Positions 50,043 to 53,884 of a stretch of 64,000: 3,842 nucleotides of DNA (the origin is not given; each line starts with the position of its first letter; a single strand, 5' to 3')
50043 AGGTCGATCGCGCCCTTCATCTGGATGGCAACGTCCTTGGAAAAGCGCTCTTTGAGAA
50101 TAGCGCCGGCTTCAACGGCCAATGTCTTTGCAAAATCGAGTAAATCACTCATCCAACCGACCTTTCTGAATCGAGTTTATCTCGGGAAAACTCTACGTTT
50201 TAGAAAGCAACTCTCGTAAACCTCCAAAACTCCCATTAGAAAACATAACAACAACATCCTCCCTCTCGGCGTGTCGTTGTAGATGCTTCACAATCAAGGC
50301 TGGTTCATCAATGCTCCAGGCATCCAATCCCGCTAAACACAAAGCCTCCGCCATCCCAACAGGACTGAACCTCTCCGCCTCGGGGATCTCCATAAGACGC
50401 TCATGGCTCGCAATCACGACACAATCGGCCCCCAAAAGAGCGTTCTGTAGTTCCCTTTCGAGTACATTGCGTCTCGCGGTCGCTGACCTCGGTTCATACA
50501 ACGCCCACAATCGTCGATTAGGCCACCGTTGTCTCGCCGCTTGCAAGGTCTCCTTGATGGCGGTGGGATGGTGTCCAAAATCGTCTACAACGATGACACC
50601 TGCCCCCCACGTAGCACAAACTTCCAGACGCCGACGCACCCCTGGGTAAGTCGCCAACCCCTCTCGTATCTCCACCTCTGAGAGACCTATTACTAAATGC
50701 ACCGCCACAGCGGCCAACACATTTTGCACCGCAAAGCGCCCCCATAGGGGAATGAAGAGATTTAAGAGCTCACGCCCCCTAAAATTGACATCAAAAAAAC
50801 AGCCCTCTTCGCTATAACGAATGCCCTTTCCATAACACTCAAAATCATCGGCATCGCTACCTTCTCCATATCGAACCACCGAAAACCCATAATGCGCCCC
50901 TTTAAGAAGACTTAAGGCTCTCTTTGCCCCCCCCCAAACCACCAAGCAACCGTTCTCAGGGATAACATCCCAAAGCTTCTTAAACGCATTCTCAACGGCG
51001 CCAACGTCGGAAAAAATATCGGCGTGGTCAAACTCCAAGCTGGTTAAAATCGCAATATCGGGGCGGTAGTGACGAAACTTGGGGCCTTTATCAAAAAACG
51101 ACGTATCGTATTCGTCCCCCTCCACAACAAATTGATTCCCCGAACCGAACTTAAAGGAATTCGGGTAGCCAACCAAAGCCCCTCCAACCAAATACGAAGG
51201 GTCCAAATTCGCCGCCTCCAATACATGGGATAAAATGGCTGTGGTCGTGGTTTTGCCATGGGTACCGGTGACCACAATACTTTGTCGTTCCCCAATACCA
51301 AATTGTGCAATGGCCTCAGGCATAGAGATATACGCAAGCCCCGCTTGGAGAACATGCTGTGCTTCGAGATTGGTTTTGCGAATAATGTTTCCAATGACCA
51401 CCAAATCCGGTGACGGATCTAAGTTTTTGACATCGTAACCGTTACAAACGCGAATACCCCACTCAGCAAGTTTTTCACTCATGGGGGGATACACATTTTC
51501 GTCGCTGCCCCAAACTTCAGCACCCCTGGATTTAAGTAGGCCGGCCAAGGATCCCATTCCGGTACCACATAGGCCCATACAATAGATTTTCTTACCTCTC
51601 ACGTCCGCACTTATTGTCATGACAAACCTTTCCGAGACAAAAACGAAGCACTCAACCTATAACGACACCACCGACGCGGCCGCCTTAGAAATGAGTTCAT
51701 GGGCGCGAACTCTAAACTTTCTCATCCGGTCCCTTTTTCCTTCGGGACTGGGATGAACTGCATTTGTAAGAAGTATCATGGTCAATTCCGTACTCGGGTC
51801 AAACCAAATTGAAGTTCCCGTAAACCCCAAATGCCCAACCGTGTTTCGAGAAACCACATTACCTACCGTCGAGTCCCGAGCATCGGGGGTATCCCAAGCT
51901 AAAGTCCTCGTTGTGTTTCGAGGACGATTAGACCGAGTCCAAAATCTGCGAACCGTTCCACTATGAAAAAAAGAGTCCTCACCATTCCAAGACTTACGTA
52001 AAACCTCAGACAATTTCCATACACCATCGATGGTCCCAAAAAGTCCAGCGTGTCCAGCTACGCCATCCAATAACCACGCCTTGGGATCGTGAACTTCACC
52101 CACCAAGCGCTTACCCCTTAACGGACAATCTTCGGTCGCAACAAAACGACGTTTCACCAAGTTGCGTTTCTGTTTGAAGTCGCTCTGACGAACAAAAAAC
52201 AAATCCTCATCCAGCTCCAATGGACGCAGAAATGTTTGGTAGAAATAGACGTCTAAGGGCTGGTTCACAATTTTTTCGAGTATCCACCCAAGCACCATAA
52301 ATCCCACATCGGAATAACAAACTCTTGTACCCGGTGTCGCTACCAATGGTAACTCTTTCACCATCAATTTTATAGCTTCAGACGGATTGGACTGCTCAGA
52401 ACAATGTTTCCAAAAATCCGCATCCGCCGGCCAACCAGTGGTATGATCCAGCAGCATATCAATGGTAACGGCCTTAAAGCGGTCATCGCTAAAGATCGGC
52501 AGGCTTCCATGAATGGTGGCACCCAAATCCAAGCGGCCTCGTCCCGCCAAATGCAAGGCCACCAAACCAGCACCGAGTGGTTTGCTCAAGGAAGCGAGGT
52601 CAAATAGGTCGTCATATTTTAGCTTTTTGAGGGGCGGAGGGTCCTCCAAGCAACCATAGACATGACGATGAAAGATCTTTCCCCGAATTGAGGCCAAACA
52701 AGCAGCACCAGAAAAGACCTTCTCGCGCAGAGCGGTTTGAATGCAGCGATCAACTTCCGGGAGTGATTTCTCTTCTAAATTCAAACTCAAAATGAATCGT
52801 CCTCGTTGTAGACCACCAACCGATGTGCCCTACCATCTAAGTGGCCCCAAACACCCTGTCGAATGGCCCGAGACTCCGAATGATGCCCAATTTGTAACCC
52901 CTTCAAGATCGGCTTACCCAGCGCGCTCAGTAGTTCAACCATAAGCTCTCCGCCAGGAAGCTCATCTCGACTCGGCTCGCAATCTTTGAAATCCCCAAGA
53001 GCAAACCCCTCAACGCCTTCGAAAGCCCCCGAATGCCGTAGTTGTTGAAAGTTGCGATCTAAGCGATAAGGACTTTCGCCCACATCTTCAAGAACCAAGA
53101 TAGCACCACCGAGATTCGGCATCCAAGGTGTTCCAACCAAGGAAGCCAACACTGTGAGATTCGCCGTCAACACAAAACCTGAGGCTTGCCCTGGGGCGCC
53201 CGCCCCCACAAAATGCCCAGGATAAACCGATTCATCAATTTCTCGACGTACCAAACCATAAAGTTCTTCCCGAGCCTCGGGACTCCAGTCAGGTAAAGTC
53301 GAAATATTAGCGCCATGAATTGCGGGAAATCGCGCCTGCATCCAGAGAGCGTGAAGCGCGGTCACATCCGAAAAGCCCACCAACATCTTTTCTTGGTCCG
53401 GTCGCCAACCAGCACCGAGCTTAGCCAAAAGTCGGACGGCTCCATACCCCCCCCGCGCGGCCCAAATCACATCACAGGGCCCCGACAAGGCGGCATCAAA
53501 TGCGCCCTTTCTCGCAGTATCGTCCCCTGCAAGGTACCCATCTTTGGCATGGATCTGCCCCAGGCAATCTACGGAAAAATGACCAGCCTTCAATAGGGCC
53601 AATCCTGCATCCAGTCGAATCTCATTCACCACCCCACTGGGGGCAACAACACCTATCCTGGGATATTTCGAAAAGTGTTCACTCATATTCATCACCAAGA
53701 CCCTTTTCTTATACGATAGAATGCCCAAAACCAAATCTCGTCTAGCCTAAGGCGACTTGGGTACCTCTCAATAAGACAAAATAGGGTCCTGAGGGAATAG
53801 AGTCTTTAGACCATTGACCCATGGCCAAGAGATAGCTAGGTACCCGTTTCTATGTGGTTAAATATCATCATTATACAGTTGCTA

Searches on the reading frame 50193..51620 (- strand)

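Call 44: search_protein_families(library=pfam, proteins=[window:50193-51620:-], max_evalue=0.0001)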
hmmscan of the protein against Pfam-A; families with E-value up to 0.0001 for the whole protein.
window:50193-51620:- (475 aa): 3 families
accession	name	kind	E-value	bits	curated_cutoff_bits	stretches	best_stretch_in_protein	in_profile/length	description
PF08245.18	Mur_ligase_M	-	8.9e-23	81.7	24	1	117-307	1-199/200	Mur ligase middle domain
PF01225.30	Mur_ligase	-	5.8e-15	55.9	21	1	11-107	1-90/95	Mur ligase family, catalytic domain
PF02875.26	Mur_ligase_C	-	1.8e-12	48.6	28.4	1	330-463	1-127/127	Mur ligase, glutamate ligase domain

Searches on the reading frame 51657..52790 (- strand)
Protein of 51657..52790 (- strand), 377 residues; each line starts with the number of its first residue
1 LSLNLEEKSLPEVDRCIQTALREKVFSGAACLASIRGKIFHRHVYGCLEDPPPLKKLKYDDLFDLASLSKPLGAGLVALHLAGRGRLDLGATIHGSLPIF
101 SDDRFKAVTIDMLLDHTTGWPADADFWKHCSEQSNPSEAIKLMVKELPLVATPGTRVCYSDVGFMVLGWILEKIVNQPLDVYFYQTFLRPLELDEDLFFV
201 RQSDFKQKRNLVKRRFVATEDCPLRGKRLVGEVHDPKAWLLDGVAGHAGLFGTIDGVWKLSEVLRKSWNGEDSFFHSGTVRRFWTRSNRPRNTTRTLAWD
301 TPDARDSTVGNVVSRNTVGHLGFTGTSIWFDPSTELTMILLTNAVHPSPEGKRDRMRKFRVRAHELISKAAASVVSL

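Call 44: search_protein_families(library=pfam, proteins=[window:51657-52790:-], max_evalue=0.0001)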
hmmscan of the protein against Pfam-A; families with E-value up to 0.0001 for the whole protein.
window:51657-52790:- (377 aa): 1 family
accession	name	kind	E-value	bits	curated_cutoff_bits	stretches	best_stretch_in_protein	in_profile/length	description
PF00144.29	Beta-lactamase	-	3.2e-46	158.5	27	1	13-359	1-325/329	Beta-lactamase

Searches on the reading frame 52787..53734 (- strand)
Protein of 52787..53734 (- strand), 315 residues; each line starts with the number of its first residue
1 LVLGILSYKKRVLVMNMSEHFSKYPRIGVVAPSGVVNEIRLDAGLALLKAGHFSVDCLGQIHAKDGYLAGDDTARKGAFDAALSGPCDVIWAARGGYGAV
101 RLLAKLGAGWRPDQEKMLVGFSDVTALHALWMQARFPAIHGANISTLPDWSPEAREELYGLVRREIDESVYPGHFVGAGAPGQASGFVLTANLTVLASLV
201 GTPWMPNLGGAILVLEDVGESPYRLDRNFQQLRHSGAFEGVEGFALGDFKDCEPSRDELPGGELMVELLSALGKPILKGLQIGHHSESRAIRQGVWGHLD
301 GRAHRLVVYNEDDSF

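Call 44: search_protein_families(library=pfam, proteins=[window:52787-53734:-], max_evalue=0.0001)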
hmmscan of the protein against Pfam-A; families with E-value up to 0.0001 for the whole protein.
window:52787-53734:- (315 aa): 2 families
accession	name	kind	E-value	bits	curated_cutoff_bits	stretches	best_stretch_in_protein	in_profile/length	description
PF17676.7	Peptidase_S66C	-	1.9e-27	96.7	23.7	1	186-296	2-117/120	LD-carboxypeptidase C-terminal domain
PF02016.21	Peptidase_S66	-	2.1e-21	76.7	25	1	27-141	1-121/121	LD-carboxypeptidase N-terminal domain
